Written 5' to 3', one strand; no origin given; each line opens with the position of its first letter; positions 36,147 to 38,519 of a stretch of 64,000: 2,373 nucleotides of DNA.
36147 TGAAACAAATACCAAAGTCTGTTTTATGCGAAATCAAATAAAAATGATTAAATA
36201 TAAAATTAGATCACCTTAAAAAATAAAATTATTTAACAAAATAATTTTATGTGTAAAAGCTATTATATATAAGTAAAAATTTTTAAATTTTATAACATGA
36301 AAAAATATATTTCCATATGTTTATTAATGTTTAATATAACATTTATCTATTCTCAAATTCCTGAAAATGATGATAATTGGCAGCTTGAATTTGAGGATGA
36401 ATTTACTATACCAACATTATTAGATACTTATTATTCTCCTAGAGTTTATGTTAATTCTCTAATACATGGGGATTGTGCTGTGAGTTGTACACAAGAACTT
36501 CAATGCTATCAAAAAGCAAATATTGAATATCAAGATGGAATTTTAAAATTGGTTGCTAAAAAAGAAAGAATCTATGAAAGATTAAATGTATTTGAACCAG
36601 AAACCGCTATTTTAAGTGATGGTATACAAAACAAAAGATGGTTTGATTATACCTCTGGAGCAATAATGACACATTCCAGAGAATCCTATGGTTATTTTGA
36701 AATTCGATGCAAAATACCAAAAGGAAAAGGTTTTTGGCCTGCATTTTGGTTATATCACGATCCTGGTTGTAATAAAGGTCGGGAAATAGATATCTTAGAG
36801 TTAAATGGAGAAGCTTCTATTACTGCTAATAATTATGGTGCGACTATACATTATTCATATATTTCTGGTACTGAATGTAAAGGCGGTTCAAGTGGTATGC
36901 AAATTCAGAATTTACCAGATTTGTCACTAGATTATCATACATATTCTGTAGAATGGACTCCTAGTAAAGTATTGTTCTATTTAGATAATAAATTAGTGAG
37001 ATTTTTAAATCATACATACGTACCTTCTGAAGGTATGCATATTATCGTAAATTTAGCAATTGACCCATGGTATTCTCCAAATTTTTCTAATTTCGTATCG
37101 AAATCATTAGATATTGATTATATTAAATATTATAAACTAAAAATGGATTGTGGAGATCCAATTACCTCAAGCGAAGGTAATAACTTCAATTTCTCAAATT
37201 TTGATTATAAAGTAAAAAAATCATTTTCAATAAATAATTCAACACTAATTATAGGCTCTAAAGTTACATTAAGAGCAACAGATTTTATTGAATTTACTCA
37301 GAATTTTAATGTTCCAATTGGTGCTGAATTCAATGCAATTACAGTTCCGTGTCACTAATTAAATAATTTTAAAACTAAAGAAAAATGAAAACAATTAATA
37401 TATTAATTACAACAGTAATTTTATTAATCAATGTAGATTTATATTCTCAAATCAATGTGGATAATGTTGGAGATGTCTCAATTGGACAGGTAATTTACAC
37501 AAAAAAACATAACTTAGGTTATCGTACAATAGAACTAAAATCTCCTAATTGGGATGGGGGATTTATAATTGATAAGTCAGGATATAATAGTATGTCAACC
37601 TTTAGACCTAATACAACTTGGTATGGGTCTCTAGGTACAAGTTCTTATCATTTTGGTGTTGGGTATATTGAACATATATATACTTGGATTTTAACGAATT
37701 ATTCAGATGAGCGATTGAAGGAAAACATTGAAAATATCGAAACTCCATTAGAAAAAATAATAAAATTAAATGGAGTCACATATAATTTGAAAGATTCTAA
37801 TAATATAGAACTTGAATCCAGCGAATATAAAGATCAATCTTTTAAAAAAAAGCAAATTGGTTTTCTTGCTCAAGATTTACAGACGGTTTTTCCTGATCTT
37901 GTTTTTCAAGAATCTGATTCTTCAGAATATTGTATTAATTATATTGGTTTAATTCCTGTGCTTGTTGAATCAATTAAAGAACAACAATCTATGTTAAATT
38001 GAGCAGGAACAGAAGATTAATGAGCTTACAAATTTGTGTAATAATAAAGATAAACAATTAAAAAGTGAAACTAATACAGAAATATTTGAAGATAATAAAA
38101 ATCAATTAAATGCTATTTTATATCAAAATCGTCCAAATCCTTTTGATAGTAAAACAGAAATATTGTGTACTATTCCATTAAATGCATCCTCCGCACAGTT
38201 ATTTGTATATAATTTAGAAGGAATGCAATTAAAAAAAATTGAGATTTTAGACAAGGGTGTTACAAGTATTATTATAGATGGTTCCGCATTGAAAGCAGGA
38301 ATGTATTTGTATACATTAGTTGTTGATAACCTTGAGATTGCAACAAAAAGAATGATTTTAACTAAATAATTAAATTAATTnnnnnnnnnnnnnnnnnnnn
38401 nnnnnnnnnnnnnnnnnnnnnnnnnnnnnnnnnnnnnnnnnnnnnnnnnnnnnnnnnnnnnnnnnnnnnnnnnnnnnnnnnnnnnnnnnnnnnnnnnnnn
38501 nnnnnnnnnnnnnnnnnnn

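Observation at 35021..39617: IS-bounded 4.1-kb mosaic insert between acpH and a hybrid kinase, bracketed by a 226-bp direct duplication of the target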

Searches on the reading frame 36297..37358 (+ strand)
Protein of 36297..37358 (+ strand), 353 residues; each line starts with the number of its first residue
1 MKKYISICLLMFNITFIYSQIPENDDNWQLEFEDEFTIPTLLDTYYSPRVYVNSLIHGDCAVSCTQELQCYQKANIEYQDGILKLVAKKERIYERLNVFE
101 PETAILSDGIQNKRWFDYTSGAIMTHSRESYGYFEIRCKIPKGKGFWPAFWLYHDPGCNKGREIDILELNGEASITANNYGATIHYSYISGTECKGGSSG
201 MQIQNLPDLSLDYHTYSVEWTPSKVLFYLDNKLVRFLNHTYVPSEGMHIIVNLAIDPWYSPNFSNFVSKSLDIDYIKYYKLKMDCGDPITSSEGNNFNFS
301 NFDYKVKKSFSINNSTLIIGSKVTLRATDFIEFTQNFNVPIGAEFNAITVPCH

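Call 4: search_protein_families(library=pfam, proteins=[window:36297-37358:+], max_evalue=0.01)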
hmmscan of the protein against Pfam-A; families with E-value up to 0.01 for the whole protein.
window:36297-37358:+ (353 aa): 1 family
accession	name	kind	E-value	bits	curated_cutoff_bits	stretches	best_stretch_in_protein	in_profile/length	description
PF00722.28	Glyco_hydro_16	-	6.7e-21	75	22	1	72-251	10-154/175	Glycosyl hydrolases family 16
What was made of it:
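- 36297..37358 (+): GH16 glycoside hydrolase, intact (cargo). PF00722, 75 bits (call 4).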

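Call 39: find_homologous_proteins(query=window:36297-37358:+, max_evalue=1e-10)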
Query window:36297-37358:+ (353 aa): 237 proteins with E <= 1e-10 among 1153 candidates; the best 120 are listed.
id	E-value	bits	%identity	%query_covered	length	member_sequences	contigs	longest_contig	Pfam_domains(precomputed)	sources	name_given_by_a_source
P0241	1.0e-244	829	100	100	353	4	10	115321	PF00722.29,PF26113.1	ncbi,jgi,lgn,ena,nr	ncbi:MAG: glycoside hydrolase family 16 protein [Bacteroidales bacterium]|nr:glycoside hydrolase fam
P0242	6.1e-135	468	58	99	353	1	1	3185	PF00722.29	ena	-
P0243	1.6e-107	378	58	76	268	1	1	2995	PF00722.29,PF26113.1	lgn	-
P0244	2.5e-79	285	41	95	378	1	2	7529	PF00722.29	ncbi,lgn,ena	-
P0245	1.8e-77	279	41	95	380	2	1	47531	PF00722.29,PF26113.1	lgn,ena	-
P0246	1.4e-67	246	47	72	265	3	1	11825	PF00722.29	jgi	jgi:beta-glucanase (GH16 family)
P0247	7.7e-66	241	45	82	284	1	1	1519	PF00722.29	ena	-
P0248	1.7e-49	187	36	100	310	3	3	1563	PF03935.23,PF00722.29,PF26113.1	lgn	-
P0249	1.6e-48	184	35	100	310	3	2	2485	PF03935.23,PF00722.29,PF26113.1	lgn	-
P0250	8.7e-48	181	35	99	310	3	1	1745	PF03935.23,PF00722.29,PF26113.1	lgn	-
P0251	1.7e-47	180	34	100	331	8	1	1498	PF00722.29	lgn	-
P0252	2.4e-47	180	36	100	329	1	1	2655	PF00722.29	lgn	-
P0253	3.2e-44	169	32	99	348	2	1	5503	PF00722.29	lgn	-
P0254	1.3e-41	161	35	100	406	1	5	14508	PF00722.29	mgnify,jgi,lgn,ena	mgnify:CR=1 FL=1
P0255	2.5e-40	157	35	98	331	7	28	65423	PF00722.29,PF26113.1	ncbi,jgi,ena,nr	ncbi:MAG: glycoside hydrolase family 16 protein [Bacteroidales bacterium]|jgi:beta-glucanase (GH16 f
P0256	3.3e-40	156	33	100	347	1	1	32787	PF00722.29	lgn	-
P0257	4.2e-40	156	34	100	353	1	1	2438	PF00722.29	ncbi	-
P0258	1.3e-39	154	42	64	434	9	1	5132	PF03935.23,PF00722.29,PF26113.1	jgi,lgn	-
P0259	6.4e-38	149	36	100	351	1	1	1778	PF00722.29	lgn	-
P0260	1.3e-37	148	38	79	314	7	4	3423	PF00722.29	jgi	-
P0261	1.5e-36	144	34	100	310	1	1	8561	PF00722.29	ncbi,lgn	-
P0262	2.6e-36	143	34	95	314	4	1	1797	PF03935.23,PF00722.29,PF26113.1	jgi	-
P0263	3.8e-35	140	33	91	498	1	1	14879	PF18962.8,PF00722.29,PF26113.1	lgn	-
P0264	4.4e-35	139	35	95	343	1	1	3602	PF00722.29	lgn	-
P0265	1.3e-34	138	37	67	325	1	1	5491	PF00722.29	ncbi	-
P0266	2.2e-34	137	32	91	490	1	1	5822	PF18962.8,PF00722.29,PF26113.1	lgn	-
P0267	3.9e-34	136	32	92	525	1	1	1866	PF18962.8,PF00722.29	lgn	-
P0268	3.7e-33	133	34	100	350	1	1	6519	PF00722.29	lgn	-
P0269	6.9e-33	132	33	98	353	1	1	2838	PF00722.29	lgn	-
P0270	1.1e-32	132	33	95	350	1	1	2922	PF00722.29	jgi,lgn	jgi:beta-glucanase (GH16 family)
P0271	1.3e-32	131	42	54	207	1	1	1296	PF00722.29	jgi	jgi:beta-glucanase (GH16 family)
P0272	3.7e-32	130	31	100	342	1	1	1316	PF00722.29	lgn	-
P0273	8.1e-32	129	33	78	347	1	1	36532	PF03935.23,PF00722.29,PF26113.1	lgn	-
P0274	1.8e-31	128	33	73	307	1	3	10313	PF00722.29,PF26113.1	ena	-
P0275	2.0e-31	127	32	100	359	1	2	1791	PF00722.29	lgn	-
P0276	3.2e-31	127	30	95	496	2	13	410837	PF03935.23,PF18962.8,PF00722.29,PF26113.1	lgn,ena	-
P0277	8.8e-31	125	35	98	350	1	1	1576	PF00722.29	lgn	-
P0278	1.4e-30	125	35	72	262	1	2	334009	PF03935.23,PF00722.29,PF26113.1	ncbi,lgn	ncbi:MAG: glycoside hydrolase family 16 protein [Verrucomicrobiota bacterium]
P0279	3.1e-30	123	34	78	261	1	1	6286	PF03935.23,PF00722.29,PF26113.1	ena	-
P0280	3.2e-30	123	34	73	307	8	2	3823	PF00722.29,PF26113.1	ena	-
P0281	3.2e-30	123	33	78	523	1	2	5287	PF03935.23,PF18962.8,PF00722.29,PF26113.1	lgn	-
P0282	7.0e-30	122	32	99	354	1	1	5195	PF00722.29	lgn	-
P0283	7.6e-30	122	32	95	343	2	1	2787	PF03935.23,PF00722.29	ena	-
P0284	8.9e-30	122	36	67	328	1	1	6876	PF00722.29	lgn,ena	-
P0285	1.4e-29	121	35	74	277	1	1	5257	PF03935.23,PF00722.29,PF26113.1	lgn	-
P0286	5.5e-29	119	31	93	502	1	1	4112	PF03935.23,PF18962.8,PF00722.29,PF26113.1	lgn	-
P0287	8.8e-29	119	34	71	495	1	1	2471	PF18962.8,PF00722.29,PF26113.1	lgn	-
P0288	9.1e-29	119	32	79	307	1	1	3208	PF00722.29,PF26113.1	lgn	-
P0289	1.2e-28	118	34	90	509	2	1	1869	PF18962.8,PF00722.29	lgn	-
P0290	1.2e-28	118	36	72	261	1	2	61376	PF03935.23,PF00722.29,PF26113.1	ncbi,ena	-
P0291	1.2e-28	118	34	73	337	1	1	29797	PF00722.29,PF26113.1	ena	-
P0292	2.2e-28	117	33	71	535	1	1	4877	PF18962.8,PF00722.29,PF26113.1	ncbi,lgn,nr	ncbi:MAG: glycosyl hydrolase family protein [Chitinophagaceae bacterium]|nr:MAG: glycosyl hydrolase 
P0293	2.3e-28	117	30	85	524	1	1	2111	PF03935.23,PF18962.8,PF00722.29,PF26113.1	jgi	jgi:beta-glucanase (GH16 family)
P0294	2.5e-28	117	32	78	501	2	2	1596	PF18962.8,PF00722.29,PF26113.1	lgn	-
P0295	2.9e-28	117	29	100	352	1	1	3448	PF00722.29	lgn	-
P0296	6.0e-28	116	33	77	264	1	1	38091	PF03935.23,PF00722.29,PF26113.1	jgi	jgi:beta-glucanase (GH16 family)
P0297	7.4e-28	116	29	79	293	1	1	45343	PF03935.23,PF00722.29,PF26113.1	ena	-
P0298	8.5e-28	115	31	74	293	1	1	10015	PF03935.23,PF00722.29,PF26113.1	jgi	jgi:beta-glucanase (GH16 family)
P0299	1.1e-27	115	32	78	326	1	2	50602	PF00722.29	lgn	-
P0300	1.4e-27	115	33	83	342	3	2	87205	PF03935.23,PF00722.29,PF26113.1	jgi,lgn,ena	jgi:beta-glucanase (GH16 family)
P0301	3.1e-27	114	30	95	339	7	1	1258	PF00722.29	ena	-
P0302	3.4e-27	113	33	73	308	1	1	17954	PF00722.29,PF26113.1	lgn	-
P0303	3.4e-27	113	35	59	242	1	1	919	PF00722.29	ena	-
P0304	5.7e-27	113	34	78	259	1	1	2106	PF03935.23,PF00722.29,PF26113.1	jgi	jgi:beta-glucanase (GH16 family)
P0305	6.1e-27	113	29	78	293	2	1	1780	PF03935.23,PF00722.29,PF26113.1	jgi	jgi:beta-glucanase (GH16 family)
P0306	8.4e-27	112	32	93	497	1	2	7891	PF03935.23,PF18962.8,PF00722.29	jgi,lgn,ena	-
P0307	1.0e-26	112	34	72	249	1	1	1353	PF03935.23,PF00722.29,PF26113.1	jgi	-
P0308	1.3e-26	111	41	46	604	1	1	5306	PF03935.23,PF00722.29,PF26113.1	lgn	-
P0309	1.8e-26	111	32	75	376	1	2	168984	PF03935.23,PF18962.8,PF00722.29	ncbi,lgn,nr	ncbi:MAG: family 16 glycosylhydrolase [Bacteroidetes bacterium]|nr:family 16 glycosylhydrolase [Bact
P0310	3.8e-26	110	30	92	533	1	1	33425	PF03935.23,PF18962.8,PF00722.29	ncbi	-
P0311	4.8e-26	110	31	74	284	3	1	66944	PF03935.23,PF00722.29,PF26113.1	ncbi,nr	ncbi:MAG: glycoside hydrolase family 16 protein [Proteobacteria bacterium]|nr:glycoside hydrolase fa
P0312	6.4e-26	109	33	72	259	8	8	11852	PF03935.23,PF00722.29,PF26113.1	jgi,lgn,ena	-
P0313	6.6e-26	109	42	46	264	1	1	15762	PF03935.23,PF00722.29,PF26113.1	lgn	-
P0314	7.3e-26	109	31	92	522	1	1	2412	PF03935.23,PF18962.8,PF00722.29,PF26113.1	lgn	-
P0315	8.3e-26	109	32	77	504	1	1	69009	PF18962.8,PF00722.29,PF26113.1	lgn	-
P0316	9.0e-26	109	33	74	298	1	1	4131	PF03935.23,PF00722.29,PF26113.1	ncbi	-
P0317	1.2e-25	108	31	91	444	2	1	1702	PF03935.23,PF00722.29,PF26113.1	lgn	-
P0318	1.2e-25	108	33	79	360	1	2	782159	PF03935.23,PF00722.29,PF26113.1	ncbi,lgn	ncbi:MAG: glycoside hydrolase family 16 protein [Polyangiaceae bacterium]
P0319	1.6e-25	108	34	78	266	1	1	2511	PF03935.23,PF00722.29,PF26113.1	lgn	-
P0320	1.6e-25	108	31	79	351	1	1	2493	PF03935.23,PF00722.29,PF26113.1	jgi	jgi:MYXO-CTERM domain-containing protein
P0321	2.3e-25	107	33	73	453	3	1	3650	PF15711.11,PF03935.23,PF00722.29,PF26113.1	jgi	jgi:beta-glucanase (GH16 family)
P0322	3.1e-25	107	30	82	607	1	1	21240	PF18962.8,PF00722.29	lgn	-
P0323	3.2e-25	107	33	78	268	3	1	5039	PF03935.23,PF00722.29,PF26113.1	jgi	jgi:beta-glucanase (GH16 family)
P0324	3.6e-25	107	32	73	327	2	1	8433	PF03935.23,PF00722.29,PF26113.1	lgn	-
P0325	4.2e-25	107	29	90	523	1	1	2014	PF03935.23,PF18962.8,PF00722.29,PF26113.1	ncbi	-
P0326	7.8e-25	106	32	73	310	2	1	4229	PF03935.23,PF00722.29,PF26113.1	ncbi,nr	ncbi:MAG: glycoside hydrolase family 16 protein [Bacteroidia bacterium]|nr:glycoside hydrolase famil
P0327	1.2e-24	105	34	72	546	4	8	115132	PF03935.23,PF00722.29,PF26113.1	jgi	jgi:beta-glucanase (GH16 family)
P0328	1.2e-24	105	27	80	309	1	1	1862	PF03935.23,PF00722.29,PF26113.1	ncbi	-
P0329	1.4e-24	105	36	60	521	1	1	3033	PF18962.8,PF00722.29,PF26113.1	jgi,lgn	jgi:beta-glucanase (GH16 family)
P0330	1.8e-24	104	33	78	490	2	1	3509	PF03935.23,PF18962.8,PF00722.29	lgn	-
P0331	2.0e-24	104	32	72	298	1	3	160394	PF03935.23,PF00722.29,PF26113.1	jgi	jgi:beta-glucanase (GH16 family)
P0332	2.1e-24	104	29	94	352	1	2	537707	PF00722.29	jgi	jgi:beta-glucanase (GH16 family)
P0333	2.6e-24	104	30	91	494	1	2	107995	PF03935.23,PF18962.8,PF00722.29,PF26113.1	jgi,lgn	jgi:beta-glucanase (GH16 family)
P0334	2.9e-24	104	30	98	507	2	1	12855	PF03935.23,PF18962.8,PF00722.29,PF26113.1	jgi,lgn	jgi:beta-glucanase (GH16 family)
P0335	3.5e-24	104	31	78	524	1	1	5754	PF03935.23,PF18962.8,PF00722.29,PF26113.1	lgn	-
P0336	3.9e-24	103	27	78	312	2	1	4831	PF00722.29,PF26113.1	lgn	-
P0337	6.1e-24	103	31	78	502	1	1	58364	PF18962.8,PF00722.29,PF26113.1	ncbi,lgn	-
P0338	7.6e-24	102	34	72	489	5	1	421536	PF03935.23,PF18962.8,PF00722.29,PF26113.1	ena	-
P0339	8.0e-24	102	33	71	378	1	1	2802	PF03935.23,PF00722.29,PF26113.1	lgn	-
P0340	8.4e-24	102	33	67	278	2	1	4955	PF00722.29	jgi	-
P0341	9.3e-24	102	31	77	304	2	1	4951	PF03935.23,PF00722.29,PF26113.1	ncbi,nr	ncbi:MAG: glycoside hydrolase family 16 protein [Cytophagaceae bacterium]|nr:glycoside hydrolase fam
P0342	1.1e-23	102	29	72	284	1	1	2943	PF03935.23,PF00722.29,PF26113.1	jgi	jgi:beta-glucanase (GH16 family)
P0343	1.2e-23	102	34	72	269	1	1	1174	PF03935.23,PF00722.29,PF26113.1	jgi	jgi:beta-glucanase (GH16 family)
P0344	1.2e-23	102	32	73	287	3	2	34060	PF03935.23,PF00722.29,PF26113.1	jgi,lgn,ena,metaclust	metaclust:\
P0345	1.4e-23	102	30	91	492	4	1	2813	PF03935.23,PF00722.29,PF26113.1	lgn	-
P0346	1.5e-23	101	30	92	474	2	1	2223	PF03935.23,PF18962.8,PF00722.29,PF26113.1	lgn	-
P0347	1.5e-23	101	33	86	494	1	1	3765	PF03935.23,PF18962.8,PF00722.29,PF26113.1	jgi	jgi:beta-glucanase (GH16 family)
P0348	2.2e-23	101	29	92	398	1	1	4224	PF03935.23,PF00722.29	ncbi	-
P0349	2.3e-23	101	29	99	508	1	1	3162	PF18962.8,PF00722.29,PF26113.1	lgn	-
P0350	2.5e-23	101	34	67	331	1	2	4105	PF00722.29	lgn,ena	-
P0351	3.0e-23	100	33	72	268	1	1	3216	PF03935.23,PF00722.29,PF26113.1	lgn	-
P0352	3.1e-23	100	31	72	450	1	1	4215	PF15711.11,PF03935.23,PF00722.29,PF26113.1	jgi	jgi:beta-glucanase (GH16 family)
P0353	3.9e-23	100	29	80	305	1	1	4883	PF03935.23,PF00722.29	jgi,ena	-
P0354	4.2e-23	100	32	90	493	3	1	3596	PF03935.23,PF18962.8,PF00722.29,PF26113.1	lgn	-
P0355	4.5e-23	100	33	72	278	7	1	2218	PF03935.23,PF00722.29,PF26113.1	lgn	-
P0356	5.3e-23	100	29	91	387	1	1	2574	PF03935.23,PF00722.29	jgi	-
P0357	6.0e-23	99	32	74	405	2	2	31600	PF03935.23,PF00722.29,PF26113.1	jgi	jgi:beta-glucanase (GH16 family)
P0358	7.9e-23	99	30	92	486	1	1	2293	PF03935.23,PF18962.8,PF00722.29,PF26113.1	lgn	-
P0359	9.6e-23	99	33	71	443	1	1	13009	PF03935.23,PF00722.29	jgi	jgi:beta-glucanase (GH16 family)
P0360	1.4e-22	98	31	90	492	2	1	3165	PF03935.23,PF18962.8,PF00722.29,PF26113.1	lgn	-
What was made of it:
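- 36297..37358 (+): The nearest relative outside this locus is 58% identical (call 39).
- On Composite (compound) transposon: No donor locus was found, and the nearest GH16 elsewhere is 58% identical (call 39).
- Tried and rejected: GH16 homologues are at most 58% identical (call 39).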

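Call 50: find_encoding_contigs(protein=P0242, flank=5000, max_places=3)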
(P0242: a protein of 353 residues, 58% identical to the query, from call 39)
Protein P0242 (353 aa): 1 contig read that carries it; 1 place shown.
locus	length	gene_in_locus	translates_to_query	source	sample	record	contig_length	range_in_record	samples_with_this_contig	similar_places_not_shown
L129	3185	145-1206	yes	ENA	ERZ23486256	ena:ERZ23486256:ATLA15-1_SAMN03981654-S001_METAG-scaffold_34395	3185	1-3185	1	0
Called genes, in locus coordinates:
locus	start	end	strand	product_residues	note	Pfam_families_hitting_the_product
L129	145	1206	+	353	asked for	PF00722:Glyco_hydro_16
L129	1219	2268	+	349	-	PF13884:Peptidase_S74 (faint), PF18962:Por_Secre_tail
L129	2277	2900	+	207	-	-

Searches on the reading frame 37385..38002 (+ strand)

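Call 4: search_protein_families(library=pfam, proteins=[window:37385-38002:+], max_evalue=0.01)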
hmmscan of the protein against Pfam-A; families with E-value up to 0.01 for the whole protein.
window:37385-38002:+ (205 aa): 1 family
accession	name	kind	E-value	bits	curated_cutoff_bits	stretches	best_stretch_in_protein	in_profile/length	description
PF13884.11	Peptidase_S74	-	2.8e-16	60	22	1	107-173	1-57/58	Chaperone of endosialidase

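Call 7: search_protein_families(library=ncbifam, proteins=[window:37385-38002:+], max_evalue=0.1)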
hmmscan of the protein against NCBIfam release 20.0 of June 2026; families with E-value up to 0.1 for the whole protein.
window:37385-38002:+ (205 aa): 0 families

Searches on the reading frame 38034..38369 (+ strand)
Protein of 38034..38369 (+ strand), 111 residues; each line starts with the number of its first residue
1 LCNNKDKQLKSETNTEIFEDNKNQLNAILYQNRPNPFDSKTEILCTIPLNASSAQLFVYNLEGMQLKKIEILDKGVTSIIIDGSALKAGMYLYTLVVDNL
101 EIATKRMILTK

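Call 4: search_protein_families(library=pfam, proteins=[window:38034-38369:+], max_evalue=0.01)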
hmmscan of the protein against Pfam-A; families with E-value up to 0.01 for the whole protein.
window:38034-38369:+ (111 aa): 1 family
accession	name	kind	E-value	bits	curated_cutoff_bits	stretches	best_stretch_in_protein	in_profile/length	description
PF18962.6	Por_Secre_tail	-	6.8e-06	26.7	27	1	34-108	3-75/75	Secretion system C-terminal sorting domain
